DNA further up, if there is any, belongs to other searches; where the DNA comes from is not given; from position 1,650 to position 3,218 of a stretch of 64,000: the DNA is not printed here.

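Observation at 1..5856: Pyrimidine operon interrupted by EndoQ-like nuclease, flavodoxin and MutM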

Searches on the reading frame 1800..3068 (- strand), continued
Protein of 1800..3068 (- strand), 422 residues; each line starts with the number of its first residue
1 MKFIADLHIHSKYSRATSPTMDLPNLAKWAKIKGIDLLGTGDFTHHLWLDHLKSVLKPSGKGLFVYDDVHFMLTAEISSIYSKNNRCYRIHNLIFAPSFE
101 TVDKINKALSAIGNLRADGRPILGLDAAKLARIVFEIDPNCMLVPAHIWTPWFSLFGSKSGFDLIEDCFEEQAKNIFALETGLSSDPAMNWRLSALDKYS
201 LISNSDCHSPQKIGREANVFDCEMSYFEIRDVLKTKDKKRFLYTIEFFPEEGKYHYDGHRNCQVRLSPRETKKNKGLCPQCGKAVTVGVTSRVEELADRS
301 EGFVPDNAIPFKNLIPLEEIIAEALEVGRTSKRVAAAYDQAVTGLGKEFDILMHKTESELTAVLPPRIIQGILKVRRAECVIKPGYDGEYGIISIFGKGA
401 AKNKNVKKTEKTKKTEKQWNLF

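Call 13: find_encoding_contigs(protein=P0001, flank=10000, max_places=3)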
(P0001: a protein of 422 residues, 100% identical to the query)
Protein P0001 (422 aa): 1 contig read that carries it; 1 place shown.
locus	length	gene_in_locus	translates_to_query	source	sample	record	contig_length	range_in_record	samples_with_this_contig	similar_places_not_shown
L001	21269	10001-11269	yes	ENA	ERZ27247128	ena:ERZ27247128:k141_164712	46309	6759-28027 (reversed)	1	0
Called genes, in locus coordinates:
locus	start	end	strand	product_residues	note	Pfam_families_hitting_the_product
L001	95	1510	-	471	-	PF02310:B12-binding, PF04055:Radical_SAM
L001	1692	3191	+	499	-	PF02310:B12-binding, PF13353:Fer4_12 (faint), PF04055:Radical_SAM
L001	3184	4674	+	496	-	PF02310:B12-binding, PF04055:Radical_SAM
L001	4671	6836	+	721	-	PF13231:PMT_2, PF23914:TPR_CcmH_CycH, PF13414:TPR_11, PF14559:TPR_19, PF12895:ANAPC3, PF13432:TPR_16, PF00515:TPR_1, PF13414:TPR_11, +18 more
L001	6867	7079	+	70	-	-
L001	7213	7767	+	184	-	PF00156:Pribosyltran, PF14681:UPRTase (weak)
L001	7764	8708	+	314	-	PF02729:OTCace_N, PF00185:OTCace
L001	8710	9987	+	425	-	PF01979:Amidohydro_1, PF07969:Amidohydro_3 (weak), PF12890:DHOase, PF07969:Amidohydro_3 (weak)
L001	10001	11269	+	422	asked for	PF27218:MJ0043_C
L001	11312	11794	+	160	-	PF02525:Flavodoxin_2, PF03358:FMN_red, PF12641:Flavodoxin_3 (faint), PF12682:Flavodoxin_4 (faint), PF12724:Flavodoxin_5 (faint), PF00258:Flavodoxin_1 (faint)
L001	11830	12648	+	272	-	PF01149:Fapy_DNA_glyco, PF06831:H2TH, PF06827:zf-FPG_IleRS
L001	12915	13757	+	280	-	PF00175:NAD_binding_1, PF10418:DHODB_Fe-S_bind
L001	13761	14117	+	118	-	PF01925:TauE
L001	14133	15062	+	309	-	PF00977:His_biosynth (faint), PF01180:DHO_dh, PF01207:Dus (faint)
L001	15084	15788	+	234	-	PF00215:OMPdecase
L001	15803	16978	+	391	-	PF00512:HisKA, PF02518:HATPase_c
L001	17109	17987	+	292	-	PF03755:YicC-like_N, PF08340:YicC-like_C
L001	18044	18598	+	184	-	PF00625:Guanylate_kin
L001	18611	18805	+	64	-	PF01192:RNA_pol_Rpb6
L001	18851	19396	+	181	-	PF02441:Flavoprotein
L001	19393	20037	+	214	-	PF04127:DFP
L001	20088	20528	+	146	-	PF07963:N_methyl, PF07596:SBP_bac_10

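Call 18: search_protein_representatives(protein=window:1800-3068:-)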
Query: 422 residues. Proteins with E-value up to 0.001 (for the whole library): 3555; up to 1e-10: 2403; up to 1e-30: 1035. The best 150 are listed.
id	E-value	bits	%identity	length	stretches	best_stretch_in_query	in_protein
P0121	5.9e-149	513.3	58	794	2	184-406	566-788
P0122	2.3e-148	511.4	57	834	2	147-407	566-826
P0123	2.0e-145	501.7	58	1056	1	2-422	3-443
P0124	1.3e-143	495.8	57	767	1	1-405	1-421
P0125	6.2e-141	486.9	57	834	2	147-397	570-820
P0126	1.2e-139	482.7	56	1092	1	1-407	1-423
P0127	2.5e-137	475.0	56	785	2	1-287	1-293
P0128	2.6e-137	475.0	56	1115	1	1-399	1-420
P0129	3.8e-137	474.4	56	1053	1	1-401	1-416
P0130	9.3e-137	473.1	54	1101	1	1-399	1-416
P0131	8.4e-136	470.0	54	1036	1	1-399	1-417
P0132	2.3e-135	468.6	55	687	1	1-397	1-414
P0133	2.6e-135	468.4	54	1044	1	2-399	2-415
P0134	1.9e-134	465.6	52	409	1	3-398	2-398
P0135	5.8e-134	463.9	54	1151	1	1-398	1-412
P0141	5.3e-132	457.5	53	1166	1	1-400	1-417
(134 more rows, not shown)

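Call 19: find_related_loci(query=window:1800-3068:-, collection=genome_contigs, flank=10000)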
Query window:1800-3068:- (422 aa) in genome_contigs; peptide patterns used: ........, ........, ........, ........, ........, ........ (x = any residue, [..] = any of these).
599 stretches matched a pattern (row limit reached: there are more); 545 encode a relative of the query (tblastn E <= 1e-3); the best 80 are kept; 80 distinct loci.
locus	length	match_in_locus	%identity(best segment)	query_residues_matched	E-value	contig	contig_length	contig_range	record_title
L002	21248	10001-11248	87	1-422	0e+0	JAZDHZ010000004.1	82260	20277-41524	MAG: Candidatus Omnitrophota bacterium isolate MEGAHIT-group-0.379 k141_18228608, whole genome shotgun sequence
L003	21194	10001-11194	82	1-398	0e+0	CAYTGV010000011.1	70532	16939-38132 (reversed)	MAG TPA_asm: uncultured Planctomycetia bacterium isolate SRP191223_co1_41 genome assembly, contig: NODE_189_length_70532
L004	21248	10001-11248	77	1-422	0e+0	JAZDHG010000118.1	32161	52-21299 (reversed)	MAG: Candidatus Omnitrophota bacterium isolate MEGAHIT-group-0.309 k141_20151624, whole genome shotgun sequence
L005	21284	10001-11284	89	1-422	0e+0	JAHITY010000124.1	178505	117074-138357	MAG: Candidatus Omnitrophota bacterium isolate MM_PC_MetaG.mb.228 MM_PC_MetaG.mb.228_k141_1882252, whole genome shotgun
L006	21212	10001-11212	70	1-404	0e+0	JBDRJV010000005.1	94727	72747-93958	MAG: Candidatus Omnitrophota bacterium isolate MEGAHIT-group-1.676 k141_13302190, whole genome shotgun sequence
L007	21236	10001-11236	67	1-422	0e+0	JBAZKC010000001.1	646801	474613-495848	MAG: Candidatus Omnitrophota bacterium isolate SO_2017_LW4_134 scaffold_32_c1_LW137-91_2017, whole genome shotgun sequen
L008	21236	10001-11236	69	1-422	0e+0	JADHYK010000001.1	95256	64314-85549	MAG: Candidatus Omnitrophota bacterium isolate BS750m-G77 BS307-750m-sub-C1, whole genome shotgun sequence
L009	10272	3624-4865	68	1-422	0e+0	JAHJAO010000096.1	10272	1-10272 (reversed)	MAG: Candidatus Omnitrophota bacterium isolate Modern_marine.mb.214 Modern_marine.mb.214_k141_1727845, whole genome shot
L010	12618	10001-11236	68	1-422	0e+0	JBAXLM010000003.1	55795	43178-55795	MAG: Candidatus Omnitrophota bacterium isolate ELA427 MAG427_3, whole genome shotgun sequence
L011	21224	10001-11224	68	1-408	0e+0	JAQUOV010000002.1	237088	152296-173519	MAG: Candidatus Omnitrophota bacterium isolate STD1_209 NODE_89_length_237088_cov_10.788978_Sandtown_D1, whole genome sh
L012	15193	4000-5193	70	1-398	0e+0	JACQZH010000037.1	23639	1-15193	MAG: Candidatus Omnitrophota bacterium isolate NC_groundwater_1562_Pr4_S-0.65um_39_9 SR1-18-Sp65_coassembly_scaffold_158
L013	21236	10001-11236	67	1-422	0e+0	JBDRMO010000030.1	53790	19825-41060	MAG: Candidatus Omnitrophota bacterium isolate MEGAHIT-group-1.834 k141_4663294, whole genome shotgun sequence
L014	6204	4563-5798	67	1-422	0e+0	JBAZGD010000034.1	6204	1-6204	MAG: Candidatus Omnitrophota bacterium isolate SO_2017_LW3_36 NODE_44990_length_6204_cov_2.305414_LW162_2017, whole geno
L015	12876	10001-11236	67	1-422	0e+0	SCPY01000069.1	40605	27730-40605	MAG: bacterium isolate DP16D_bin.15 DP16D_bin.15-29411, whole genome shotgun sequence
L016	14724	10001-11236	67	1-422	0e+0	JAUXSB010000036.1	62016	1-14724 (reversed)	MAG: Candidatus Omnitrophota bacterium isolate C12_metabat.bin.33_sub C12_k141_135252, whole genome shotgun sequence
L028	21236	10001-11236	66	1-422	0e+0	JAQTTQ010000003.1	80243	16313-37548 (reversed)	MAG: Candidatus Omnitrophota bacterium isolate STB_44 NODE_647_length_80243_cov_8.223301_Sandtown_B, whole genome shotgu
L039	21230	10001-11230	66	1-413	0e+0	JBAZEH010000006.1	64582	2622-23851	MAG: Candidatus Omnitrophota bacterium isolate SO_2017_LW3_121 NODE_900_length_64582_cov_2.410736_LW162_2017, whole geno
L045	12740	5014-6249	65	1-422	0e+0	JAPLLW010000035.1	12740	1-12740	MAG: Candidatus Omnitrophota bacterium isolate LacPavin_0419_WC70L_MAG_40_11 LacPavin_0419_WC70L_scaffold_410751, whole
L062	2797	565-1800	64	1-422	0e+0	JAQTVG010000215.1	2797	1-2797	MAG: Candidatus Omnitrophota bacterium isolate STB_82 NODE_153522_length_2797_cov_3.051311_Sandtown_B, whole genome shot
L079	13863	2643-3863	63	1-403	8e-172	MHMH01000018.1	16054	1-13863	MAG: Candidatus Nealsonbacteria bacterium RIFCSPLOWO2_01_FULL_43_32 rifcsplowo2_01_scaffold_7576, whole genome shotgun s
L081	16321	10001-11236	57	1-422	2e-167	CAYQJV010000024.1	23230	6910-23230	MAG TPA_asm: uncultured bacterium isolate SRP338002_co1_144 genome assembly, contig: NODE_2042_length_23230_cov_12.77208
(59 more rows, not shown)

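Call 20: search_protein_families(library=pfam, proteins=[P0123, P0126, P0121, P0134, P0141], max_evalue=0.001)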
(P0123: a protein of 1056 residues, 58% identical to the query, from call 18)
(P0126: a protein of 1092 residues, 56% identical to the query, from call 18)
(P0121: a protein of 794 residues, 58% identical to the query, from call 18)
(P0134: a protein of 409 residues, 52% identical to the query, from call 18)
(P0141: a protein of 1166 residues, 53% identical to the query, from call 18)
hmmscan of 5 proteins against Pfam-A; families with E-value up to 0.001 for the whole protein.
P0123 (1056 aa): 9 families
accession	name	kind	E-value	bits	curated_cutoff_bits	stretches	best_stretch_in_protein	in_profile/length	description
PF00580.27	UvrD-helicase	-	5e-54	184.2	23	1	460-695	2-271/271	UvrD/REP helicase N-terminal domain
PF13361.12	UvrD_C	-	6e-39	134.9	25.6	2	938-1011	273-348/350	UvrD-like helicase C-terminal domain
PF13245.12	AAA_19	-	1.9e-23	83.6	25.1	1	463-680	1-134/134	AAA domain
PF13538.12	UvrD_C_2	-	6.3e-11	42.4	27.4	1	954-1009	4-52/52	UvrD-like helicase C-terminal domain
PF01443.25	Viral_helicase1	-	4.8e-08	33.5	21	0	902-1008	129-226/228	Viral superfamily 1 RNA helicase core domain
PF13086.12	AAA_11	-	3e-06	27.6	27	1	460-597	3-145/257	AAA domain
PF13604.12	AAA_30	-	5.7e-06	26.6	27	1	460-556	3-97/191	AAA domain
PF13401.12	AAA_22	-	8.4e-05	23.3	27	0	470-571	5-106/130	AAA domain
PF13087.12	AAA_12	-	0.00037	20.5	27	0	937-1009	124-191/195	AAA domain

P0126 (1092 aa): 7 families
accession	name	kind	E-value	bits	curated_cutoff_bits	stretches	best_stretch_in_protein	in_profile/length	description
PF00580.27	UvrD-helicase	-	2.2e-66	224.7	23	1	470-711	2-270/271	UvrD/REP helicase N-terminal domain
PF13361.12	UvrD_C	-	5.2e-37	128.5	25.6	1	718-1044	2-347/350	UvrD-like helicase C-terminal domain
PF13245.12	AAA_19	-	6.1e-26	91.6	25.1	1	473-697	1-134/134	AAA domain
PF13538.12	UvrD_C_2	-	4.3e-10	39.7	27.4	1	988-1043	3-52/52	UvrD-like helicase C-terminal domain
PF01443.25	Viral_helicase1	-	6.2e-08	33.2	21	0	977-1043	167-227/228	Viral superfamily 1 RNA helicase core domain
PF13086.12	AAA_11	-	4.6e-06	27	27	1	469-539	2-75/257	AAA domain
PF13604.12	AAA_30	-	1.8e-05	25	27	0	469-539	2-74/191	AAA domain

P0121 (794 aa): 2 families
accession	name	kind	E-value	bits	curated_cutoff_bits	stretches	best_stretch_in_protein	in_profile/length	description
PF14528.11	LAGLIDADG_3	-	1.3e-12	48.3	22.5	1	438-493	5-64/82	LAGLIDADG-like domain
PF14890.11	Intein_splicing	-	0.00049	20.4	35.8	0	226-560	21-151/155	Intein splicing domain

P0134 (409 aa): 0 families

P0141 (1166 aa): 7 families
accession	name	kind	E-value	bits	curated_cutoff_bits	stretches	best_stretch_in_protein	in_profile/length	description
PF00580.27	UvrD-helicase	-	9e-81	271.9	23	1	476-745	1-271/271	UvrD/REP helicase N-terminal domain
PF13361.12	UvrD_C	-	8.1e-48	164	25.6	1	750-1116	1-348/350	UvrD-like helicase C-terminal domain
PF13245.12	AAA_19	-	1.8e-24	86.8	25.1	1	480-730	1-134/134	AAA domain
PF13538.12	UvrD_C_2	-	2.1e-09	37.5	27.4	1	1060-1113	4-51/52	UvrD-like helicase C-terminal domain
PF01443.25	Viral_helicase1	-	8.2e-06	26.2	21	0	1057-1114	178-227/228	Viral superfamily 1 RNA helicase core domain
PF13087.12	AAA_12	-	2.8e-05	24.2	27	0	1002-1116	87-193/195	AAA domain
PF13604.12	AAA_30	-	0.00011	22.4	27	0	475-540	1-66/191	AAA domain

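Call 36: search_protein_families(library=pfam, proteins=[L039:12191-12655:+, L008:17214-17912:+, L045:8876-9274:+, L028:11250-11534:+, L001:13761-14117:+, L079:4293-5903:+, L079:1433-2635:+, L079:3930-4292:+, L081:9252-10004:+, L081:11236-11730:+], max_evalue=0.001)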
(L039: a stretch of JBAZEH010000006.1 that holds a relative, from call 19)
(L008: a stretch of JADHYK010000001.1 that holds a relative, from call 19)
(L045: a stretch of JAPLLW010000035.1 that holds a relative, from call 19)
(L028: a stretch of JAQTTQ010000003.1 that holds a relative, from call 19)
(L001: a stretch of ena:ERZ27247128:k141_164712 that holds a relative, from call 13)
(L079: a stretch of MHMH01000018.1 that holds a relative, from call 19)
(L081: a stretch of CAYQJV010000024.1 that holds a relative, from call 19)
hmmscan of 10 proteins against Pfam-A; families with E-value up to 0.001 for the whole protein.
L039:12191-12655:+ (154 aa): 3 families
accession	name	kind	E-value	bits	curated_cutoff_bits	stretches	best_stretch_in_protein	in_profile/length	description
PF18306.6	LDcluster4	-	8.6e-40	136.2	26.3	1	4-141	2-139/151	SLOG cluster4 family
PF02481.21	DNA_processg_A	-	8e-06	25.6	29.6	1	4-64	45-105/212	DNA recombination-mediator protein A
PF03641.19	Lysine_decarbox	-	1e-05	26.2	27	1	45-116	1-74/131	Possible lysine decarboxylase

L008:17214-17912:+ (232 aa): 2 families
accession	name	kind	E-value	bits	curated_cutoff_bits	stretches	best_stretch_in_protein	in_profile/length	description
PF04191.18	PEMT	-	3.3e-08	34.4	25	1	43-127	6-98/105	Phospholipid methyltransferase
PF04140.19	ICMT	-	5.1e-05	24.1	24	1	66-127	30-93/95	Isoprenylcysteine carboxyl methyltransferase (ICMT) family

L045:8876-9274:+ (132 aa): 1 family
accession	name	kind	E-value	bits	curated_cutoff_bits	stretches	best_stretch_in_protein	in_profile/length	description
PF01894.22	UPF0047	-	1.8e-43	147.8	27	1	16-128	1-117/117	Uncharacterised protein family UPF0047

L028:11250-11534:+ (94 aa): 0 families

L001:13761-14117:+ (118 aa): 1 family
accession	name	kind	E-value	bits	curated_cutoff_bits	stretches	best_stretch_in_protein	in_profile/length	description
PF01925.25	TauE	-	2.9e-21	76.7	32.6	1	3-114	127-237/237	Sulfite exporter TauE/SafE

L079:4293-5903:+ (536 aa): 6 families
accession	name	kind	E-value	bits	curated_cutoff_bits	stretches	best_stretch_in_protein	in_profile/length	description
PF01180.27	DHO_dh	-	2.1e-45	155.6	27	1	5-265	5-273/291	Dihydroorotate dehydrogenase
PF01207.24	Dus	-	1.8e-05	24.5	20.4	1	83-256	41-209/311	Dihydrouridine synthase (Dus)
PF03060.21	NMO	-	4.5e-05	23.4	28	1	171-275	135-236/331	Nitronate monooxygenase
PF10418.14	DHODB_Fe-S_bind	-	0.0002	21.5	23.9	1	505-526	5-32/41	Iron-sulfur cluster binding domain of dihydroorotate dehydrogenase B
PF00478.31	IMPDH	-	0.00045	19.8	25.6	1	224-268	199-243/345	IMP dehydrogenase / GMP reductase domain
PF00977.27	His_biosynth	-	0.00075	19.4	23.6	0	221-276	62-116/228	Histidine biosynthesis protein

L079:1433-2635:+ (400 aa): 3 families
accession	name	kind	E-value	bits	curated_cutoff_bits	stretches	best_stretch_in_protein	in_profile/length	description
PF01490.24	Aa_trans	-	6.3e-14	51.9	25.6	1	28-396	5-400/410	Transmembrane amino acid transporter protein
PF03222.19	Trp_Tyr_perm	-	7.7e-12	45.5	22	1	25-395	2-391/393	Tryptophan/tyrosine permease family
PF03845.19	Spore_permease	-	8.8e-06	25.2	23.4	1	29-263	5-236/321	Spore germination protein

L079:3930-4292:+ (120 aa): 1 family
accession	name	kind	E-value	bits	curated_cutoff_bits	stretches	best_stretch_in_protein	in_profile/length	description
PF04430.19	DUF498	-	8.4e-20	71.2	33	1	2-98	1-97/109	Protein of unknown function (DUF498/DUF598)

L081:9252-10004:+ (250 aa): 14 families
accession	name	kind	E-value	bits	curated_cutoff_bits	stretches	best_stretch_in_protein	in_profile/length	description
PF13649.12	Methyltransf_25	-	2.6e-19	70.1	27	1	44-140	1-97/97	Methyltransferase domain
PF08241.18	Methyltransf_11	-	3.1e-16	60.2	21.2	1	45-144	1-95/95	Methyltransferase domain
PF13847.12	Methyltransf_31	-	3e-14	53.3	27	1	42-149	5-115/145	Methyltransferase domain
PF08242.18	Methyltransf_12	-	4.3e-11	43.8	30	1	45-142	1-98/98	Methyltransferase domain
PF01209.24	Ubie_methyltran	-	5.1e-10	39.5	20.1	1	7-143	13-150/233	ubiE/COQ5 methyltransferase family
PF03848.20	TehB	-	6.2e-09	36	20.4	1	40-113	30-103/193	Tellurite resistance protein TehB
PF13489.12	Methyltransf_23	-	6.8e-09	36.1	27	1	30-149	13-121/164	Methyltransferase domain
PF06325.19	PrmA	-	5.8e-06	26.4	22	1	31-142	152-256/296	Ribosomal protein L11 methyltransferase (PrmA)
PF05175.20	MTS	-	1.1e-05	25.6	23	1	40-111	31-104/170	Methyltransferase small domain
PF02475.24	TRM5-TYW2_MTfase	-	2.4e-05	24.8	28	1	39-111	35-110/164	TRM5/TYW2 methyltransferase domain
PF01728.25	FtsJ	-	3.2e-05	24.4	24.1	1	32-146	17-139/181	FtsJ-like methyltransferase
PF05401.17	NodS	-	0.00026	21.4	24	1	36-146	39-146/201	Nodulation protein S (NodS)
PF10294.15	Methyltransf_16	-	0.00029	21.1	21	1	35-86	41-93/174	Lysine methyltransferase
PF02527.21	GidB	-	0.00029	20.7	27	1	33-111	44-121/184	rRNA small subunit methyltransferase G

L081:11236-11730:+ (164 aa): 4 families
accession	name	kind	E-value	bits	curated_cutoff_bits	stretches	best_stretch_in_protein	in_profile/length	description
PF01230.28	HIT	-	1.1e-14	55.2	21.5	1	34-126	4-95/98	HIT domain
PF11969.13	DcpS_C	-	1.5e-10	42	24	1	22-124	2-100/114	Scavenger mRNA decapping enzyme C-term binding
PF04677.20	CwfJ_C_1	-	5.9e-08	33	21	1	19-89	11-79/122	Protein similar to CwfJ C-terminus 1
PF16269.10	DUF4922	-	0.00087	19.7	23.6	0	19-122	57-143/146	Domain of unknown function (DUF4922)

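Call 57: predict_structure(alignment_id=A3)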
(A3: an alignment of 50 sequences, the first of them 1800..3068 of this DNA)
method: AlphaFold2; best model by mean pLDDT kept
length: 422 residues; sequences in the alignment: 50
mean_pLDDT: 81.9   pTM: 0.84
mean pLDDT of the five models: 81.9, 79.2, 77.8, 77.3, 72.5
residues with pLDDT >= 90: 182; 70-90: 154; 50-70: 63; < 50: 23
segments of 3 or more residues with pLDDT < 50: 151-153, 401-414
pLDDT, mean of each block of 10 residues (from residue 1): 91 65 91 95 86 94 96 90 75 94 93 67 81 97 81 49 72 93 65 85 82 88 97 95 79 66 81 89 81 76 85 87 91 96 95 94 95 88 68 70 33 50 51
secondary structure, 60 per line:
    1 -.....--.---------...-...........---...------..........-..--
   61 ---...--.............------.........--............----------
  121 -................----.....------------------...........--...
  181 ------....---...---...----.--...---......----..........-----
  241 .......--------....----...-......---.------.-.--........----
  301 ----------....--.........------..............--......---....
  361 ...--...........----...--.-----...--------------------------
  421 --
elements in order: E2-6 H23-33 E37-39 H46-55 E64-66 E69-81 E88-96 H99-110 E122-126 H127-137 E142-146 H165-175 E178-180 H187-190 E200-202 E216-221 H226-235 E241-247 E256-259 E264-266 H268-273 H289-296 E311-314 H317-325 H332-345 H348-353 H357-363 H366-376 E381-383 E392-394

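Call 59: fold_search(model_id=the predicted structure, library=pdb)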
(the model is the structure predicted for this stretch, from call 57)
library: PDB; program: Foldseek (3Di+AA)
matches with E <= 10: 194; with E <= 0.001: 10
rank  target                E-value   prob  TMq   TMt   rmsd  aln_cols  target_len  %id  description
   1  5zb8_A                3.1e-35  1.00  0.82  0.87   3.4       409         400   32  Crystal structure of the novel lesion-specific endonuclease PfuEndoQ from Pyrococcus furiosus (released 2018-04-04)
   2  5zb8_C                1.0e-33  1.00  0.82  0.87   3.1       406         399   32  Crystal structure of the novel lesion-specific endonuclease PfuEndoQ from Pyrococcus furiosus (released 2018-04-04)
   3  5zb8_B                1.5e-33  1.00  0.82  0.87   3.6       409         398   32  Crystal structure of the novel lesion-specific endonuclease PfuEndoQ from Pyrococcus furiosus (released 2018-04-04)
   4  7k30_A                1.4e-29  1.00  0.78  0.82   3.9       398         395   32  Crystal structure of Endonuclease Q complex with 27-mer duplex substrate with dU at the active site (released 2021-03-17)
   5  7rty_A                1.1e-06  1.00  0.34  0.55   5.6       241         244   17  Crystal Structure of PsfC from Pseudomonas syringae PB-5123 (released 2021-09-15)
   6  2anu_C                2.1e-05  1.00  0.31  0.56   9.1       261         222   13  Crystal structure of Predicted metal-dependent phosphoesterase (PHP family) (tm0559) from THERMOTOGA MARITIMA at 2.40  (released 2005-10-18)
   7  2anu_D                2.3e-05  1.00  0.31  0.56   9.1       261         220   13  Crystal structure of Predicted metal-dependent phosphoesterase (PHP family) (tm0559) from THERMOTOGA MARITIMA at 2.40  (released 2005-10-18)
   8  3e0f                  2.3e-05  1.00  0.28  0.39  11.3       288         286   13  Crystal structure of a putative metal-dependent phosphoesterase (bad_1165) from bifidobacterium adolescentis atcc 15703  (released 2008-09-02)
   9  3o0f                  2.2e-04  1.00  0.30  0.42   8.7       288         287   14  Crystal structure of a putative metal-dependent phosphoesterase (BAD_1165) from bifidobacterium adolescentis atcc 15703  (released 2010-08-25)
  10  2yb1                  3.4e-04  1.00  0.30  0.42  10.9       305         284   16  Structure of an amidohydrolase from Chromobacterium violaceum (EFI target EFI-500202) with bound Mn, AMP and phosphate. (released 2011-03-16)
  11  4iqj_C                3.1e-03  0.99  0.31  0.13   6.1       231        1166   15  Structure of PolIIIalpha-Tauc-DNA complex suggests an atomic model of the replisome (released 2013-03-13)
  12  4iqj_B                1.1e-02  0.93  0.29  0.12   6.2       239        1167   13  Structure of PolIIIalpha-Tauc-DNA complex suggests an atomic model of the replisome (released 2013-03-13)
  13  1fo6_A                2.5e-02  0.30  0.11  0.14  11.0       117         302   10  CRYSTAL STRUCTURE ANALYSIS OF N-CARBAMoYL-D-AMINO-ACID AMIDOHYDROLASE (released 2001-08-29)
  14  4iqj_D                3.4e-02  0.38  0.28  0.12  21.2       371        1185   12  Structure of PolIIIalpha-Tauc-DNA complex suggests an atomic model of the replisome (released 2013-03-13)
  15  2ggl_A                4.3e-02  0.23  0.11  0.14  11.5       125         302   11  The mutant A222C of Agrobacterium radiobacter N-carbamoyl-D-amino acid amidohydrolase (released 2006-04-11)
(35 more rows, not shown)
